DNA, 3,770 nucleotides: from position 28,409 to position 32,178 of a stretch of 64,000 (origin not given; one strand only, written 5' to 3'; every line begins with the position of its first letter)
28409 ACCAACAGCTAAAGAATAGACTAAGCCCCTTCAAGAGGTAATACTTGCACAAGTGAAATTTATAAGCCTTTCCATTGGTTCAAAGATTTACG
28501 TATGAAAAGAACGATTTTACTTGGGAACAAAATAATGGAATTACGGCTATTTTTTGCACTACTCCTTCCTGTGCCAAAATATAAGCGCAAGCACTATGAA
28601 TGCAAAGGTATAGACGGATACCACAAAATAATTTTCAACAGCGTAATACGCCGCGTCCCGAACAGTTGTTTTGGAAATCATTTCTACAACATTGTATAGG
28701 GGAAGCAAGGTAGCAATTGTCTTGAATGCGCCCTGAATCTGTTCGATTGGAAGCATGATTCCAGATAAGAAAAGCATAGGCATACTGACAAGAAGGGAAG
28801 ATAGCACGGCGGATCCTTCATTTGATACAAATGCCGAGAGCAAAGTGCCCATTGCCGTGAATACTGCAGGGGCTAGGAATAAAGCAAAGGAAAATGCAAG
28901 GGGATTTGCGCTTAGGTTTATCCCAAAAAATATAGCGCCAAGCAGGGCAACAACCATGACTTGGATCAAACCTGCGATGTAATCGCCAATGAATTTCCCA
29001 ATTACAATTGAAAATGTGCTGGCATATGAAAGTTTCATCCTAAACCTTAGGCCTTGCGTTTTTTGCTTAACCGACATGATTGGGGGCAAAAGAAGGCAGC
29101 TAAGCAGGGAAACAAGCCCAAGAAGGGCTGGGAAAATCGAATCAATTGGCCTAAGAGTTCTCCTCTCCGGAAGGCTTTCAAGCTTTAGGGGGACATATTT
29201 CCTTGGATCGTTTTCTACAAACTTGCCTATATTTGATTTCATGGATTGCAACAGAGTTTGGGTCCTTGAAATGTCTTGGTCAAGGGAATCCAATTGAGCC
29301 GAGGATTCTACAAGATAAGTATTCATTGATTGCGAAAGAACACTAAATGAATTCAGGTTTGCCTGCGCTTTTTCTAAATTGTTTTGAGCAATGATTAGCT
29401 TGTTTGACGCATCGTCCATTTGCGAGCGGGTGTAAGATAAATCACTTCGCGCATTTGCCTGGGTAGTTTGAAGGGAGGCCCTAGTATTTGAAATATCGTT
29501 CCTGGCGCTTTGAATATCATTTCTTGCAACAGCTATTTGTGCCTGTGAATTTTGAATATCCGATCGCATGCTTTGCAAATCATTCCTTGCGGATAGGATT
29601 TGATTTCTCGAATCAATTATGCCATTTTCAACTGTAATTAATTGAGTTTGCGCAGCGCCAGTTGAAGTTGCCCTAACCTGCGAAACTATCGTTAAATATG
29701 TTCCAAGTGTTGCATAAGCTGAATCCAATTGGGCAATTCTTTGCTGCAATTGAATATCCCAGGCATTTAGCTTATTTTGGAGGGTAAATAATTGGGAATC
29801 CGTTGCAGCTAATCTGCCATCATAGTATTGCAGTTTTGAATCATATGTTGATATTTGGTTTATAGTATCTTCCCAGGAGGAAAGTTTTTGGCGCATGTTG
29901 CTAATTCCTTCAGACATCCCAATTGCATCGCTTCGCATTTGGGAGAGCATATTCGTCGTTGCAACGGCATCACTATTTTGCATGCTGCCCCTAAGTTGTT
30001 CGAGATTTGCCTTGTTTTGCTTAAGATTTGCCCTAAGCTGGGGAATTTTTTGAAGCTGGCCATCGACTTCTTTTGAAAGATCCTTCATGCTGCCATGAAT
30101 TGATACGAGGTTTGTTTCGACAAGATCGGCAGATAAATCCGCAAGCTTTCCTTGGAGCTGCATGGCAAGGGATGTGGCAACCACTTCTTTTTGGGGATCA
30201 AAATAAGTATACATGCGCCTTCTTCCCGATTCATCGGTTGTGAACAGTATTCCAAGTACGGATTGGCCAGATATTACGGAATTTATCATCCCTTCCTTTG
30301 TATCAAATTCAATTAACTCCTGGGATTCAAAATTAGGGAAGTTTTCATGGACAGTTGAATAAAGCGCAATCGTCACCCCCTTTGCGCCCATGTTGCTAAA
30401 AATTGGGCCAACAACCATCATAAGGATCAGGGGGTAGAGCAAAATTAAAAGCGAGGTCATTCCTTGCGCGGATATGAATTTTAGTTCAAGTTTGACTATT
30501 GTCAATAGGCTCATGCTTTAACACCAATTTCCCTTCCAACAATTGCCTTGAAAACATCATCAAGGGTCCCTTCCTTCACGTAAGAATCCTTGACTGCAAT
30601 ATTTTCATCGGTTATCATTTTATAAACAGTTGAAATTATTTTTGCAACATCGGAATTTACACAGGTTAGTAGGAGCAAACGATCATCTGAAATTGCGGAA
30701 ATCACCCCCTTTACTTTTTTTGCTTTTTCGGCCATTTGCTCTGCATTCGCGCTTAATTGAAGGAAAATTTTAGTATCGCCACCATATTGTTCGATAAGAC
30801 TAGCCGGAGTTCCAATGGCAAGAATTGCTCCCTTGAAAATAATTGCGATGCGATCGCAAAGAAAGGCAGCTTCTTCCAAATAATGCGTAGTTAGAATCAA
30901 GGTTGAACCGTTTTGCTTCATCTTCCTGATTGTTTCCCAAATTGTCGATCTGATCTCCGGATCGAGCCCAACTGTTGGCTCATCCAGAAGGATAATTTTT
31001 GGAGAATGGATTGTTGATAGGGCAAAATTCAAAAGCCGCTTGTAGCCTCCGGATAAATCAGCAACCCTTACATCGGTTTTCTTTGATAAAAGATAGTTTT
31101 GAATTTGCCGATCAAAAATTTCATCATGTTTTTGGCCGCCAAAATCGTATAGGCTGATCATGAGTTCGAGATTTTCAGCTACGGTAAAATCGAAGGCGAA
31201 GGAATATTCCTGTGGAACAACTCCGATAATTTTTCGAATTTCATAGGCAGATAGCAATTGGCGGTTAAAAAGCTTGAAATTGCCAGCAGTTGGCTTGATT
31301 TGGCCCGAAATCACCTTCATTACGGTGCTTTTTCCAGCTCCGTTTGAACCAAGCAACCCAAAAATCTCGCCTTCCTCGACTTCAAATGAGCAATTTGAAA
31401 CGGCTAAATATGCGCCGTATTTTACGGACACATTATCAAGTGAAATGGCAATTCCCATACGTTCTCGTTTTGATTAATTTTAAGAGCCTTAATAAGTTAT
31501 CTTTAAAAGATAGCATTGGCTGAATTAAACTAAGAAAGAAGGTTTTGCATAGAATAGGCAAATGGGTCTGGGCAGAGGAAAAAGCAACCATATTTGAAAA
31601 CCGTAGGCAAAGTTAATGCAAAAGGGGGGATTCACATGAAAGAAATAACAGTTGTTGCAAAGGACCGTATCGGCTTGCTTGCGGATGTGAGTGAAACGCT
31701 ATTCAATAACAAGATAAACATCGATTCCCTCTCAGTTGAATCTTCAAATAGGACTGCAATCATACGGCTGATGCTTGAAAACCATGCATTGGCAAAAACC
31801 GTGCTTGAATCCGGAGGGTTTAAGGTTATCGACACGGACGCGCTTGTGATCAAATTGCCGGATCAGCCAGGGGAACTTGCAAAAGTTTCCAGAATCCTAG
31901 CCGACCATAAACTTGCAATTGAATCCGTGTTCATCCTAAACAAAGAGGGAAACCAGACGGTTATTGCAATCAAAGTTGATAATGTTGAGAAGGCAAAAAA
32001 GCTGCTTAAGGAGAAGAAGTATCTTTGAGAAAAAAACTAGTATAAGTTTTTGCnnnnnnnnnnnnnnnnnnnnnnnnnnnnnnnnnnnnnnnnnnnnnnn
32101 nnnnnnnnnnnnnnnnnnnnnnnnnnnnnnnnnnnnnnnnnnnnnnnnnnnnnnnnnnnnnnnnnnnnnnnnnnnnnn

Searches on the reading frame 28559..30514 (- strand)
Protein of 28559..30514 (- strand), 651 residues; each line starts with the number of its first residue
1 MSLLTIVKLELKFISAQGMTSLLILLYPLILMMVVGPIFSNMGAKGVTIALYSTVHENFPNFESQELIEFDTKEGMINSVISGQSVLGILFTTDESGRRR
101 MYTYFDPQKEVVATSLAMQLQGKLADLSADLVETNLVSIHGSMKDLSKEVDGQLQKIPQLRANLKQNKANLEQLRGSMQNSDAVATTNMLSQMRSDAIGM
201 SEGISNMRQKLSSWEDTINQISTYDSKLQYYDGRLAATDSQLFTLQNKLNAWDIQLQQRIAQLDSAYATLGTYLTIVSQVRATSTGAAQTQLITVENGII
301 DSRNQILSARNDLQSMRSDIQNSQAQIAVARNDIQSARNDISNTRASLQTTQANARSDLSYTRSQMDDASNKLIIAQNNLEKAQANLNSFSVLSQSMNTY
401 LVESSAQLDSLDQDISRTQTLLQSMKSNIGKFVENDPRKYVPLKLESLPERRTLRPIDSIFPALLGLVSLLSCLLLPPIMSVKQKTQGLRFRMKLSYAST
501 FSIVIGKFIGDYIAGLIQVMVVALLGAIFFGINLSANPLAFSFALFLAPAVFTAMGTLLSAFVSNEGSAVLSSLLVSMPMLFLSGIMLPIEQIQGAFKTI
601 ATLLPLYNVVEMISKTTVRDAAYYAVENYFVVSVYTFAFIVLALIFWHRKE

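Call 13: search_protein_families(library=pfam, proteins=[window:28559-30514:-], max_evalue=0.001)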
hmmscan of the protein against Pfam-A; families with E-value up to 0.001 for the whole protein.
window:28559-30514:- (651 aa): 3 families
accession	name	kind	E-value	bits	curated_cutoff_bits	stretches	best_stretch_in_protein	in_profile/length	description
PF12698.13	ABC2_membrane_3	-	2.4e-20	73.4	31.6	1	327-645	60-347/347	ABC-2 family transporter protein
PF01061.29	ABC2_membrane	-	1.6e-17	64.2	26.9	1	462-615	52-208/211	ABC-2 type transporter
PF06818.20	Fez1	-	4.5e-05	24.4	34.4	0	117-251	16-147/199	Fez1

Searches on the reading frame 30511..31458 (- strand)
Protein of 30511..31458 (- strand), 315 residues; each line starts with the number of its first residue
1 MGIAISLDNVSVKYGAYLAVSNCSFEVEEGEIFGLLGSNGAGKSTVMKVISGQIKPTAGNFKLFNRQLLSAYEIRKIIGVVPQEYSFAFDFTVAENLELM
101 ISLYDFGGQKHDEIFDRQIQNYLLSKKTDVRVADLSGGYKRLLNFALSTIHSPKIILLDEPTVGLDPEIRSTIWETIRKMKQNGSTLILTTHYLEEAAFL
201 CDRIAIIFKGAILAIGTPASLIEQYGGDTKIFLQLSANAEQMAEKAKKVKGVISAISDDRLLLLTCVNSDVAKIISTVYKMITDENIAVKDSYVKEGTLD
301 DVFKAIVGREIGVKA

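Call 13: search_protein_families(library=pfam, proteins=[window:30511-31458:-], max_evalue=0.001)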
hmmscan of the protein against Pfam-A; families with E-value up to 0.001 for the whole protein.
window:30511-31458:- (315 aa): 4 families
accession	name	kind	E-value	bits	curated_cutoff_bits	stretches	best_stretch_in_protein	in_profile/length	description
PF00005.33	ABC_tran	-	7.1e-28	98.4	25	1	21-162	2-136/137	ABC transporter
PF13304.12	AAA_21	-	5.7e-16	59.9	27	1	126-192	229-298/304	AAA domain, putative AbiEii toxin, Type IV TA system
PF02463.25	SMC_N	-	0.00014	21.8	40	0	127-192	129-197/220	RecF/RecN/SMC N terminal domain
PF13175.12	AAA_15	-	0.00027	21.1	32.1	0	106-192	278-369/374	AAA ATPase domain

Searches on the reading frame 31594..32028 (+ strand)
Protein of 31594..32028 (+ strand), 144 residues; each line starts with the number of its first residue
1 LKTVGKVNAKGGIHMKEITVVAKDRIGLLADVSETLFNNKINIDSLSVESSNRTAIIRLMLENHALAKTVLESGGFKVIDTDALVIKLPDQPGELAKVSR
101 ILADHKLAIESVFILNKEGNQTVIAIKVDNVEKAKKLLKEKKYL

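Call 13: search_protein_families(library=pfam, proteins=[window:31594-32028:+], max_evalue=0.001)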
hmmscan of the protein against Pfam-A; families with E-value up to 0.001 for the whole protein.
window:31594-32028:+ (144 aa): 5 families
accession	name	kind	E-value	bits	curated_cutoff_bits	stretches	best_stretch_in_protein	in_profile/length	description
PF01842.31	ACT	-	5.4e-16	58.5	27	2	18-71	3-58/66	ACT domain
PF13291.12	ACT_4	-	4.2e-13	50.2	27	1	17-62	8-55/80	ACT domain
PF22629.2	ACT_AHAS_ss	-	1.3e-11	44.9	27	1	90-140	7-58/67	AHAS small subunit-like ACT domain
PF19571.5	ACT_8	-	1.6e-08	34.9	23.5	1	15-142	3-129/141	ACT domain pair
PF22190.2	TTHA0829-like_ACT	-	0.00064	20.1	27.4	0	84-121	5-40/70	TTHA0829-like ACT domain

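Call 49: search_protein_families(library=ncbifam, proteins=[window:31594-32028:+], max_evalue=0.001)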
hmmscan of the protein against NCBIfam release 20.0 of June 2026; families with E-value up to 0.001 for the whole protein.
window:31594-32028:+ (144 aa): 18 families
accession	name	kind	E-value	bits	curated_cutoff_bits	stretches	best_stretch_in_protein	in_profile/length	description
NF006352.0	PRK08577.1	equivalog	8.7e-09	35.6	140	0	14-43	55-84/136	hypothetical protein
NF001220.0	PRK00194.1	equivalog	2.9e-08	33.9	74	1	18-47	6-35/90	ACT domain-containing protein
NF002895.0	PRK03381.1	equivalog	5.1e-07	28.2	631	0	13-60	598-645/782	[protein-PII] uridylyltransferase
TIGR01327.1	PGDH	equivalog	1.1e-06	27.8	454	0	83-135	453-506/525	phosphoglycerate dehydrogenase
TIGR00719.1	sda_beta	equivalog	1.7e-06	27.9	161.2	0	17-62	150-195/208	L-serine ammonia-lyase, iron-sulfur-dependent subunit beta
NF004976.0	PRK06349.1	subfamily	4.6e-06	26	205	0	83-133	351-401/430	homoserine dehydrogenase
TIGR00119.1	acolac_sm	equivalog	5.1e-06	26.5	56.9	0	18-68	5-55/158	acetolactate synthase small subunit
NF008864.0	PRK11895.1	equivalog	4.9e-05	23.1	119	0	16-65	4-53/164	acetolactate synthase small subunit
NF005107.0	PRK06545.1-5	equivalog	5e-05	22.4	414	0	84-141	298-359/367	prephenate dehydrogenase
TIGR01693.1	UTase_glnD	equivalog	5.3e-05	21.6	519.4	0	15-54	668-707/850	[protein-PII] uridylyltransferase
NF005600.0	PRK07334.1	equivalog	7.4e-05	21.5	496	0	83-114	333-364/408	threonine ammonia-lyase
NF005113.0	PRK06545.2-5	equivalog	0.00011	21.3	497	0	77-135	308-365/378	prephenate dehydrogenase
NF005110.0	PRK06545.2-2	equivalog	0.00018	20.8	385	0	65-106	338-376/423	prephenate dehydrogenase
NF004684.0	PRK06027.1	subfamily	0.0002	21.2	223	0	16-59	7-52/286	formyltetrahydrofolate deformylase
TIGR00656.1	asp_kin_monofn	equivalog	0.00024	20.2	402.25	0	87-142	275-329/407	aspartate kinase, monofunctional class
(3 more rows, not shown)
